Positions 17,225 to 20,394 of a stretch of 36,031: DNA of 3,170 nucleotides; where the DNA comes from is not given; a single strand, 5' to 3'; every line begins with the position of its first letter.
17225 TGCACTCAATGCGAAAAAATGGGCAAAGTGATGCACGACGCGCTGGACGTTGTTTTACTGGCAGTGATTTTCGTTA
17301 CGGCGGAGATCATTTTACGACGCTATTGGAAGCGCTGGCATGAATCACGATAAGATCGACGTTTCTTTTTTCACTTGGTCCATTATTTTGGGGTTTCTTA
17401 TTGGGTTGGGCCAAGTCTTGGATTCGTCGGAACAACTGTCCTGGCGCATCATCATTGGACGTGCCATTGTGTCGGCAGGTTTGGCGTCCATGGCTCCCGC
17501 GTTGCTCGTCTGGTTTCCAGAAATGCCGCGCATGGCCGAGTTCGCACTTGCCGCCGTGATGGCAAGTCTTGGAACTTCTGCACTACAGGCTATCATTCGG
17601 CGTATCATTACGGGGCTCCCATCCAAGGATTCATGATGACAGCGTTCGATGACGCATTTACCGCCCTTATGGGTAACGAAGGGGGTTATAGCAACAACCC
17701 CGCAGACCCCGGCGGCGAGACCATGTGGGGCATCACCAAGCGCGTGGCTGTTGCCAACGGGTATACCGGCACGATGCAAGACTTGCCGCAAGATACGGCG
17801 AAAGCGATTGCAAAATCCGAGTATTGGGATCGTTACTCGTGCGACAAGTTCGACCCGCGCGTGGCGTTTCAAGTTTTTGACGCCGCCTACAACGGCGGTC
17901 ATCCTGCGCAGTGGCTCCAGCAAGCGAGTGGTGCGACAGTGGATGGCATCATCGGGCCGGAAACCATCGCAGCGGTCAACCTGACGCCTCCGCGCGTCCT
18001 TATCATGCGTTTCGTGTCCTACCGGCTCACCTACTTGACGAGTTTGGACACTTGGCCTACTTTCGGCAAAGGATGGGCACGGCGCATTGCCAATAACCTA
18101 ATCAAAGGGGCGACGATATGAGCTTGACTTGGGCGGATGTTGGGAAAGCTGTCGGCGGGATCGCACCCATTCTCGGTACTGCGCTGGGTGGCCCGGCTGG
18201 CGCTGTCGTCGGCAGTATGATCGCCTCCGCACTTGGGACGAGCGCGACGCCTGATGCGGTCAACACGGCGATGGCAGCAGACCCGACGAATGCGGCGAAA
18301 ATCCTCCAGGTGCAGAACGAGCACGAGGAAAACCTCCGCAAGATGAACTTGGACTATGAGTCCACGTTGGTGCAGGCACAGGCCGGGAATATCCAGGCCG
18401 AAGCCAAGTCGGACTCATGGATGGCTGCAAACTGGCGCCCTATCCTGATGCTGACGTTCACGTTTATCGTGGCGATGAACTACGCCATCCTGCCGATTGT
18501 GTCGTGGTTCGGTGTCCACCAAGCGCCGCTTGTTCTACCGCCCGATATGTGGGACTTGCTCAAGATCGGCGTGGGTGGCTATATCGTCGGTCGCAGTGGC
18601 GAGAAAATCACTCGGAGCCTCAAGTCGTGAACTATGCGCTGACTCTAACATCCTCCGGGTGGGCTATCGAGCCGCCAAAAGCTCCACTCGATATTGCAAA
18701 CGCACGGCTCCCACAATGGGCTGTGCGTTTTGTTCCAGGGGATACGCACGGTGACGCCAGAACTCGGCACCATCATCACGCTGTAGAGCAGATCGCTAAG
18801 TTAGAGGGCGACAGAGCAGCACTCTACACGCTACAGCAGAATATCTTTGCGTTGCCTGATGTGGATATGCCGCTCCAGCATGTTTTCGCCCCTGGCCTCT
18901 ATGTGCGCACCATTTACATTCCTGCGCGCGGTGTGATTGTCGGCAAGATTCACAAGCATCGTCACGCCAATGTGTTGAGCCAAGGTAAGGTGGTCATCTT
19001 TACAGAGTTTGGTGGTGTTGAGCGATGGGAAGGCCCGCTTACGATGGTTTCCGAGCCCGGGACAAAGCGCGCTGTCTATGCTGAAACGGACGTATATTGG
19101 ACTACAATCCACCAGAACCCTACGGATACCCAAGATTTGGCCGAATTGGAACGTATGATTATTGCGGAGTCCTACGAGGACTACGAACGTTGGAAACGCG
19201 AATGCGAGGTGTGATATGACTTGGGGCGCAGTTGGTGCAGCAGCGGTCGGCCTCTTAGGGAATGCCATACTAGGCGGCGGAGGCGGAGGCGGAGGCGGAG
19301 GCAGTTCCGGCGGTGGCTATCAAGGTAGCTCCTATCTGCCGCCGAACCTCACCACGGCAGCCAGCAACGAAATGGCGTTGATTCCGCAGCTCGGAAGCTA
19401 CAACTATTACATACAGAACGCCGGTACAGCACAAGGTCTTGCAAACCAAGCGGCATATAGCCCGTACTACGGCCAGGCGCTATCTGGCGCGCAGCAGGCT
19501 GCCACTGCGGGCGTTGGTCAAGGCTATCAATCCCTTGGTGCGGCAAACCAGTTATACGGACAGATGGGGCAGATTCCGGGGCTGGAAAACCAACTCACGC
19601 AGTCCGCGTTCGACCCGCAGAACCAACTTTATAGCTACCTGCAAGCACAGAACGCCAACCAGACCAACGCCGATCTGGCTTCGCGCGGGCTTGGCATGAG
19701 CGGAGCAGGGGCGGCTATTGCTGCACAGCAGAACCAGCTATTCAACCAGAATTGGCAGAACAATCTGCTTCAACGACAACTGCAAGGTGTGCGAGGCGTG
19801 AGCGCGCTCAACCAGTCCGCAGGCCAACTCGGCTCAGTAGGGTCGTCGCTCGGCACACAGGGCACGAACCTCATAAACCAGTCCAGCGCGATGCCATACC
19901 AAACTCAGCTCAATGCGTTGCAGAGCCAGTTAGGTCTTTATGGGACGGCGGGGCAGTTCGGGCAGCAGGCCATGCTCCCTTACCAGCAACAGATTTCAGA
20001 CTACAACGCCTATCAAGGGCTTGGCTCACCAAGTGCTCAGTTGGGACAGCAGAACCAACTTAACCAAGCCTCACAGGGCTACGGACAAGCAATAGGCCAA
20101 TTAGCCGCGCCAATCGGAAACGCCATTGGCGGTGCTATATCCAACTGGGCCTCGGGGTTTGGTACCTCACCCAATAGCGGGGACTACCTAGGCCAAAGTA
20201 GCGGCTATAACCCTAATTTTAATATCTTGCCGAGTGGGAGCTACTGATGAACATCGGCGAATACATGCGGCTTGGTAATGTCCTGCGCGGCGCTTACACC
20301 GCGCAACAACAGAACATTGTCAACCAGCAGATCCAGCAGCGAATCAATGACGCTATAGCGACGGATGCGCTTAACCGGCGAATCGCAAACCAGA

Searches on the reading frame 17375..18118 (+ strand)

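Call 14: search_protein_families(library=phrogs, proteins=[window:17375-18118:+], max_evalue=0.001)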
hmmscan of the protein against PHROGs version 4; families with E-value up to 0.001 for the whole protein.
window:17375-18118:+ (248 aa): 2 families
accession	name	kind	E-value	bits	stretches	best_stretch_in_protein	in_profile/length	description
phrog_315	-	lysis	7.3e-46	157.9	1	84-242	328-488/677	endolysin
phrog_12853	-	unknown function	3.1e-25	90.1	1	91-202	3-130/131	-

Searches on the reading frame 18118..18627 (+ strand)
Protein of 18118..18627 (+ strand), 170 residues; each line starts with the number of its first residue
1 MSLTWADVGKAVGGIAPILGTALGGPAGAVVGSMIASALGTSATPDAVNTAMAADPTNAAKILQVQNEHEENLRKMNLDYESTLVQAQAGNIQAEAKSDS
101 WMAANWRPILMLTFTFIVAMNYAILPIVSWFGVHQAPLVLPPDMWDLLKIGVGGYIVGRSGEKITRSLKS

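Call 14: search_protein_families(library=phrogs, proteins=[window:18118-18627:+], max_evalue=0.001)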
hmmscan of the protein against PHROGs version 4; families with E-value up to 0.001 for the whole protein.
window:18118-18627:+ (170 aa): 3 families
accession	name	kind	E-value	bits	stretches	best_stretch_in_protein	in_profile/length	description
phrog_3427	-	lysis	1.3e-29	104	1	54-167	24-138/141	holin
phrog_1544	-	unknown function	8.8e-19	69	1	5-148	3-160/200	-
phrog_18476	-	unknown function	0.00028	21.7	1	21-80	83-140/209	-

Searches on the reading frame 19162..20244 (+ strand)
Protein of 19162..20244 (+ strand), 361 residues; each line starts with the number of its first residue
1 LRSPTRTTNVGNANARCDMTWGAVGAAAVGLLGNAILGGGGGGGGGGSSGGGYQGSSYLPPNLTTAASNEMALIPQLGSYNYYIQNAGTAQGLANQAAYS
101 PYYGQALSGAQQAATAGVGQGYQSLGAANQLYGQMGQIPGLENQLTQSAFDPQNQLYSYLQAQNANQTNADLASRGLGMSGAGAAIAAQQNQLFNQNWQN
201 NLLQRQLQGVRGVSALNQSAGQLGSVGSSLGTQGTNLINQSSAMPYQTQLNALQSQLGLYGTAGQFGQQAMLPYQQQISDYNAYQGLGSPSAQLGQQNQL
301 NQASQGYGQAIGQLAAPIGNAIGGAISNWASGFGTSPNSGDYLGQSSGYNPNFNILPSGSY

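Call 13: search_protein_families(library=phrogs, proteins=[window:19162-20244:+], max_evalue=0.001)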
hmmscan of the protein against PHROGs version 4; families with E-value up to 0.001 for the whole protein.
window:19162-20244:+ (361 aa): 0 families

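Call 18: search_protein_families(library=pfam, proteins=[window:19162-20244:+], max_evalue=0.01)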
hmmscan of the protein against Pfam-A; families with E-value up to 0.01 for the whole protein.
window:19162-20244:+ (361 aa): 0 families
